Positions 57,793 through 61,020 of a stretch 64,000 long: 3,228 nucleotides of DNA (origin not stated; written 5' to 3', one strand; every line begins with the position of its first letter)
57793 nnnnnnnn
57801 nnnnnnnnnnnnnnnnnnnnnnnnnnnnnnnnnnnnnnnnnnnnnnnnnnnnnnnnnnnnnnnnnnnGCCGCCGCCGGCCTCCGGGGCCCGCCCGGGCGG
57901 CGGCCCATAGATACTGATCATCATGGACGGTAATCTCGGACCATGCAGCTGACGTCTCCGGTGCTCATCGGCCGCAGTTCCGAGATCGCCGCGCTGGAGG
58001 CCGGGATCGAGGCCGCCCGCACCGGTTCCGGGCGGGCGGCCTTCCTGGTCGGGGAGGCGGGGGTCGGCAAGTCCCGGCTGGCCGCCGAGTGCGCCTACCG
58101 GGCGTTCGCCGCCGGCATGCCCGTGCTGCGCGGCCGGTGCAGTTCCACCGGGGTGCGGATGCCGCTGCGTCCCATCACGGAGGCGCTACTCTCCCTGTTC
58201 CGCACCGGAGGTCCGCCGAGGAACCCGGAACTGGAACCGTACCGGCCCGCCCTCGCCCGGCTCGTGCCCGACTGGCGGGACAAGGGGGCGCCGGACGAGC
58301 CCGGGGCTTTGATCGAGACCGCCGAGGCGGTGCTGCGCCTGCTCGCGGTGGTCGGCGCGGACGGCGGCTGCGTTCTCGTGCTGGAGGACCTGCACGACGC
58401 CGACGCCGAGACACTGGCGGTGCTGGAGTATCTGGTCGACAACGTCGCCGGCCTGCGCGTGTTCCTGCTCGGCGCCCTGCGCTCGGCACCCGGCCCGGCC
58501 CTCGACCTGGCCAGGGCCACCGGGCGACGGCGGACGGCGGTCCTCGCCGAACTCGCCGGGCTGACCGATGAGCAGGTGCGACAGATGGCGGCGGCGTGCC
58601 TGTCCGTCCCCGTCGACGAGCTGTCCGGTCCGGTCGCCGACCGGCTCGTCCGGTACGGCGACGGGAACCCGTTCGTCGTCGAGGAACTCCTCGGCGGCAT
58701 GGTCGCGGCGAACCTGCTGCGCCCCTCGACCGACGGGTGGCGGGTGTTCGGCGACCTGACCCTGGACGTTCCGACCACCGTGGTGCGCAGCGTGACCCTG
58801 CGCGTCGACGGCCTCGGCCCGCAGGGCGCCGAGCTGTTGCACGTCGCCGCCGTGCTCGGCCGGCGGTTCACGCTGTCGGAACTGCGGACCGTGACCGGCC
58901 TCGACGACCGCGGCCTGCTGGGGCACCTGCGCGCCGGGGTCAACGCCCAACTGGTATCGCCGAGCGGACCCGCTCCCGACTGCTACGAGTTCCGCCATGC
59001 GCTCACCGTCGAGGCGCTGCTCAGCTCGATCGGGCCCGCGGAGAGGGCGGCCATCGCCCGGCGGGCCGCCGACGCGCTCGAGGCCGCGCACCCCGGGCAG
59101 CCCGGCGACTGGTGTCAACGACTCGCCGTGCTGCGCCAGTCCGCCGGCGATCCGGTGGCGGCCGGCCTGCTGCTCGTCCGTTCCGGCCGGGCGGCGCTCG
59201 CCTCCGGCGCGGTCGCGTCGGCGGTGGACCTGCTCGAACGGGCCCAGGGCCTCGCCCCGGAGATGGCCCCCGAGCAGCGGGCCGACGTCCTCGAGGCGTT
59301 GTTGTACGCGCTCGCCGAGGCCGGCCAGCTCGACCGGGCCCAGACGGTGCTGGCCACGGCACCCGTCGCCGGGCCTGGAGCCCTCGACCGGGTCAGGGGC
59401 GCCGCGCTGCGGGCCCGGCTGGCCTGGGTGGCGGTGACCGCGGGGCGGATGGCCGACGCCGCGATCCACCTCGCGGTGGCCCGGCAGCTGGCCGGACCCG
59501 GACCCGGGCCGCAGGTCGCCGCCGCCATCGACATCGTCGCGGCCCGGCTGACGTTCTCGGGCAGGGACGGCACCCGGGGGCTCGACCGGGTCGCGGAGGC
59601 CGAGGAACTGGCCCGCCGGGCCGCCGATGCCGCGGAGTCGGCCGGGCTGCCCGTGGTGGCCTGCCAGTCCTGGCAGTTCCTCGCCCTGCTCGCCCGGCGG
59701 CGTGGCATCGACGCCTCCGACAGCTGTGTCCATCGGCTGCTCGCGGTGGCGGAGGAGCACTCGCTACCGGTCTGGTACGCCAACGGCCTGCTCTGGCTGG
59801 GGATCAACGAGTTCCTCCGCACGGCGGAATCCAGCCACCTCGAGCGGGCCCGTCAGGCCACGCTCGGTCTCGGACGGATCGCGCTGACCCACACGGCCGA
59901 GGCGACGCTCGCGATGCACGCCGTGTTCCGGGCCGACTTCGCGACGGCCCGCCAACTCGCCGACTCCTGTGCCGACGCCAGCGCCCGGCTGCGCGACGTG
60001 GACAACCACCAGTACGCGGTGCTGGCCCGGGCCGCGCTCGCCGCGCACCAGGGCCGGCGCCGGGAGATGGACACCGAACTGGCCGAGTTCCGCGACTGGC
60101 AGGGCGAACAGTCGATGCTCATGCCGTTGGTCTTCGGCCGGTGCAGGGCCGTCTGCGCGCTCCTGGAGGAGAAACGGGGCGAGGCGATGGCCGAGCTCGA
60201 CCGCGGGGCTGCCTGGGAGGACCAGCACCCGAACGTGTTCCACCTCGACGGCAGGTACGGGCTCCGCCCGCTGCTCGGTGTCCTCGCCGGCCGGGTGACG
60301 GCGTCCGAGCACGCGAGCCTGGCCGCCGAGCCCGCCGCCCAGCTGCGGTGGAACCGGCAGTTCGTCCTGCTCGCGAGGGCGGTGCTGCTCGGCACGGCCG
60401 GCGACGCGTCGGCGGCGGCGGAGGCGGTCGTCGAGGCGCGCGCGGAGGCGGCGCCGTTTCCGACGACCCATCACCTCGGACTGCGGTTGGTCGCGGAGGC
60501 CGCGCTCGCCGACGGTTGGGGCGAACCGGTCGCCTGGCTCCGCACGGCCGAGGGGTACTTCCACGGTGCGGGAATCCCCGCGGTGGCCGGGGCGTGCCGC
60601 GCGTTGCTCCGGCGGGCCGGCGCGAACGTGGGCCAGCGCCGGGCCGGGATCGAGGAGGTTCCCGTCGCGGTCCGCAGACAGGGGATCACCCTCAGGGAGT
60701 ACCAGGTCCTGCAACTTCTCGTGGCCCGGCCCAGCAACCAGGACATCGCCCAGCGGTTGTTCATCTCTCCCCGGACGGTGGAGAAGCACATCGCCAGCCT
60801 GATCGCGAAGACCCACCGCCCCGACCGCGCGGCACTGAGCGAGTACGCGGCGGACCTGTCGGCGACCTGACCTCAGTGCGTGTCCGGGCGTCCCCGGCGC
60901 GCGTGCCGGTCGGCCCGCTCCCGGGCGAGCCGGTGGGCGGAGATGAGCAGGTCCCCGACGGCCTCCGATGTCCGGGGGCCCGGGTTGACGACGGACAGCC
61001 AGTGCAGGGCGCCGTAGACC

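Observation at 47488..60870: Hybrid class III / class II lanthipeptide locus sharing one divergent promoter region and a LAL regulator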

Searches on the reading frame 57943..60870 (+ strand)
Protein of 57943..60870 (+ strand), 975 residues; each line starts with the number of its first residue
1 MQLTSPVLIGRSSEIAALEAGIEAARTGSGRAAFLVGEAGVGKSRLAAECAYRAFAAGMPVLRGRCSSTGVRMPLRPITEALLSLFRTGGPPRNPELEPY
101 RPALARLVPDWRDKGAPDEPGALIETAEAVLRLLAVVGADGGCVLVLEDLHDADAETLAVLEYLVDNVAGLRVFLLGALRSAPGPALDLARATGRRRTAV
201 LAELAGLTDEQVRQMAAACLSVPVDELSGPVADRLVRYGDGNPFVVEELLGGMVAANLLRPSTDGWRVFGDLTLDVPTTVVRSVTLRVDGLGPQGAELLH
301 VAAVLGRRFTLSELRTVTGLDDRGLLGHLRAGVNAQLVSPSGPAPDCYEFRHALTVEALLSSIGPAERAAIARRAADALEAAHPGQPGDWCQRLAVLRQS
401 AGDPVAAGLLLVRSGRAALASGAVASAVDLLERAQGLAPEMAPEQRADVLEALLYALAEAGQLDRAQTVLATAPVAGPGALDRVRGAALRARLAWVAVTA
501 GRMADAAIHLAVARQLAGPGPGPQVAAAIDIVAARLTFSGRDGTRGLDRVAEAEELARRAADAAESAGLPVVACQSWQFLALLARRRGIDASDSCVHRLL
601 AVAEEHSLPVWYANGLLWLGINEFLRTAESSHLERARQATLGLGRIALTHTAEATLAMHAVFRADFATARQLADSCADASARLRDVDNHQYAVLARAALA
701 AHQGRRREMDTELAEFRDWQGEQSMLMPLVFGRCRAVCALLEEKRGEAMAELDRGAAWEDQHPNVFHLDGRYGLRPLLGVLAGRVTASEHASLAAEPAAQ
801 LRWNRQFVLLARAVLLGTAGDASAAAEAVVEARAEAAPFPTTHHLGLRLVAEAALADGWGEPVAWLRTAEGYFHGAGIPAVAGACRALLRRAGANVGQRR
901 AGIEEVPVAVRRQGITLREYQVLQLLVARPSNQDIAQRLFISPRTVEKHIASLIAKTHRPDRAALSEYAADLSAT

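Call 8: search_protein_families(library=pfam, proteins=[window:57943-60870:+], max_evalue=0.01)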
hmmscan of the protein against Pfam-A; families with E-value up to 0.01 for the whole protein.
window:57943-60870:+ (975 aa): 8 families
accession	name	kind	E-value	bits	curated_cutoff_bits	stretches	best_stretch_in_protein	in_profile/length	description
PF13191.12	AAA_16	-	1e-24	88.4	32.6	1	8-169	2-160/167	AAA ATPase domain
PF00196.25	GerE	-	3.1e-10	40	23.5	1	916-962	4-50/57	Bacterial regulatory proteins, luxR family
PF08279.18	HTH_11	-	0.00075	19.8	25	1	918-955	1-41/55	HTH domain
PF13542.12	HTH_Tnp_ISL3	-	0.00094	19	27.4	1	904-947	1-44/51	Helix-turn-helix domain of transposase family ISL3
PF13401.12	AAA_22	-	0.0012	19.6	27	1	30-178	5-123/130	AAA domain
PF13412.12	HTH_24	-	0.0017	18.4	21.9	1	929-955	17-43/48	Winged helix-turn-helix DNA-binding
PF14559.12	TPR_19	-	0.0053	17.5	25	1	418-493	1-68/68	Tetratricopeptide repeat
PF10923.14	BrxC_BrxD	-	0.0057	16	22.2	1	7-64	26-83/414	BREX system ATP-binding protein BrxC/D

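Call 9: search_protein_families(library=ncbifam, proteins=[window:57943-60870:+], max_evalue=0.1)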
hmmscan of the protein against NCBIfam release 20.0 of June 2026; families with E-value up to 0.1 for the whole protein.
window:57943-60870:+ (975 aa): 19 families
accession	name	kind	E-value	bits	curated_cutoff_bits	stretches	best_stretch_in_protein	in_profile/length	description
TIGR03903.1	TOMM_kin_cyc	equivalog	3.3e-22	78.2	705.75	2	128-404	621-887/1267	TOMM system kinase/cyclase fusion protein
NF052366.1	photon_PedR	equivalog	3.7e-10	39.8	120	1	916-970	4-58/74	photosynthetic electron transport-dependent transcriptional regulator PedR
NF003420.0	PRK04841.1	equivalog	9.4e-08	30.5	537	1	905-972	829-896/903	HTH-type transcriptional regulator MalT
NF006900.1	PRK09390.1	equivalog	1.6e-07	31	255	1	906-959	134-187/203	response regulator FixJ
NF047785.1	respo_reg_MadR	equivalog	2.9e-07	30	300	1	911-964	145-198/209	MadR family response regulator transcription factor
NF011896.0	PRK15369.1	equivalog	4e-06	26.6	242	1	912-972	147-207/211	two component system response regulator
NF007505.1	PRK10100.1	equivalog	1.1e-05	25.2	250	1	912-958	142-188/204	biofilm master transcriptional regulator CsgD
NF052445.1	RespRegMctR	equivalog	1.4e-05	24.6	300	1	912-971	142-201/205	two-component system response regulator MctR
NF040749.1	tetrathio_RR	equivalog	0.00021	21.1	290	1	901-961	120-180/191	tetrathionate respiration response regulator TtrR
TIGR03020.2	EpsA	equivalog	0.00052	19.7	170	1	906-958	187-234/247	XrtB/PEP-CTERM-associated transcriptional regulator EpsA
TIGR03541.1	reg_near_HchA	equivalog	0.00052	19.6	215.6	1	905-953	162-210/232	PA1136 family autoinducer-binding transcriptional regulator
NF007708.0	PRK10403.1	equivalog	0.0038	16.7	343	1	903-959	146-198/215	nitrate/nitrite response regulator protein NarP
NF007935.0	PRK10651.1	equivalog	0.0098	15.1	250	1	913-957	154-198/216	two-component system response regulator NarL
NF007403.0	PRK09935.1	equivalog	0.01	15.4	271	1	916-968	151-203/210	fimbria biosynthesis transcriptional regulator FimZ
NF007685.0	PRK10360.1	equivalog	0.016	15.1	258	1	909-957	132-180/196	response regulator transcription factor UhpA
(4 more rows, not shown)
